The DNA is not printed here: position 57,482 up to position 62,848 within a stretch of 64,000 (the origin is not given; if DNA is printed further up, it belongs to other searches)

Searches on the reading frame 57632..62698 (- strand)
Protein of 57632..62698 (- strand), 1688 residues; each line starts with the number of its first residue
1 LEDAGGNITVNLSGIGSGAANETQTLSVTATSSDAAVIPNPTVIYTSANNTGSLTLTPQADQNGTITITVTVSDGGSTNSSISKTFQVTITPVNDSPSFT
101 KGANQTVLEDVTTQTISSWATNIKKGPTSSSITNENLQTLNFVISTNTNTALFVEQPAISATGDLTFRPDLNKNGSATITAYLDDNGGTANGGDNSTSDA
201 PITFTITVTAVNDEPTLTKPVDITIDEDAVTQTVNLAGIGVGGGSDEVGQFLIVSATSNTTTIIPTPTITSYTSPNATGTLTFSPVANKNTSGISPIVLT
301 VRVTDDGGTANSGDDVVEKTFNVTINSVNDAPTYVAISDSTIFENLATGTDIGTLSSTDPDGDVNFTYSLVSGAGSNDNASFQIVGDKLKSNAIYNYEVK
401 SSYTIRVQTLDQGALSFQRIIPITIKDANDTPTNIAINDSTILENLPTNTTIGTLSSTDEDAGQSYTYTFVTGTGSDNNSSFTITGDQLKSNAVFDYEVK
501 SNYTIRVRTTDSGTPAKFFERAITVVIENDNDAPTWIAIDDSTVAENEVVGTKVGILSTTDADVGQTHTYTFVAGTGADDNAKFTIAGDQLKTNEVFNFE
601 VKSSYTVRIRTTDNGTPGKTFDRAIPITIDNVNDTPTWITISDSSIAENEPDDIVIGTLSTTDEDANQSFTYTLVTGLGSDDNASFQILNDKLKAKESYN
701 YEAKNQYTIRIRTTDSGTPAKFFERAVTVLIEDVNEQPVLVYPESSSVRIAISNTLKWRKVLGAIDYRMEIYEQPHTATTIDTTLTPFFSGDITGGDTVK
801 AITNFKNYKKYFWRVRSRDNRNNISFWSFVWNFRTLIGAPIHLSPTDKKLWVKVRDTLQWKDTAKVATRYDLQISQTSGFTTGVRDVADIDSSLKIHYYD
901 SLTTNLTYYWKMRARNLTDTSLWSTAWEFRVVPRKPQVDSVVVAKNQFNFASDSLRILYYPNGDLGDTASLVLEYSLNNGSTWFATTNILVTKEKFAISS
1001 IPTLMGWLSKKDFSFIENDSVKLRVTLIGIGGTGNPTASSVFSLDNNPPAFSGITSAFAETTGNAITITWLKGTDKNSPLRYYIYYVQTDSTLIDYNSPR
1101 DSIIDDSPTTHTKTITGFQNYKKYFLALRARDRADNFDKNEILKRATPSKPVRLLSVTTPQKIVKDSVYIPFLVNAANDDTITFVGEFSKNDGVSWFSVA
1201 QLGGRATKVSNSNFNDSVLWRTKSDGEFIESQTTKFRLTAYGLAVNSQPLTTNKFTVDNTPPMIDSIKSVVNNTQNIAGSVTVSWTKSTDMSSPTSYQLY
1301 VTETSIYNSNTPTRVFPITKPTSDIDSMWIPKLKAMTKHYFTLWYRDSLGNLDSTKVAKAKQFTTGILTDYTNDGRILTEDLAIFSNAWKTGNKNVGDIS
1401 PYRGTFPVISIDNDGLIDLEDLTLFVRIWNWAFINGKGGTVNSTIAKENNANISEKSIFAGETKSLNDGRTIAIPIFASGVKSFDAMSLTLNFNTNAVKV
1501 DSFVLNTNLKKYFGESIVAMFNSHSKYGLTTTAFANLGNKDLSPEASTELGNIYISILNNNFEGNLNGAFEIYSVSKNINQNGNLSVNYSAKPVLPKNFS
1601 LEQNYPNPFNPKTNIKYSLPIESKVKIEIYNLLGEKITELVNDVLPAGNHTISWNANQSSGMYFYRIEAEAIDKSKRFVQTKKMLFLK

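Call 84: search_protein_families(library=pfam, proteins=[window:57632-62698:-], max_evalue=0.00001)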
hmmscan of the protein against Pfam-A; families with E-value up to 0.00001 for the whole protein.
window:57632-62698:- (1688 aa): 3 families
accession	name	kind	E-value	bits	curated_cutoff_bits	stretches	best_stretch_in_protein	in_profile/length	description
PF00028.23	Cadherin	-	3.6e-27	95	28.8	3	441-527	4-92/93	Cadherin domain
PF18962.6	Por_Secre_tail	-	2.3e-09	37.9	27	1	1605-1678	2-73/75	Secretion system C-terminal sorting domain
PF17803.7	Cadherin_4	-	1.6e-07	32.2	25.1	0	320-377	2-58/71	Bacterial cadherin-like domain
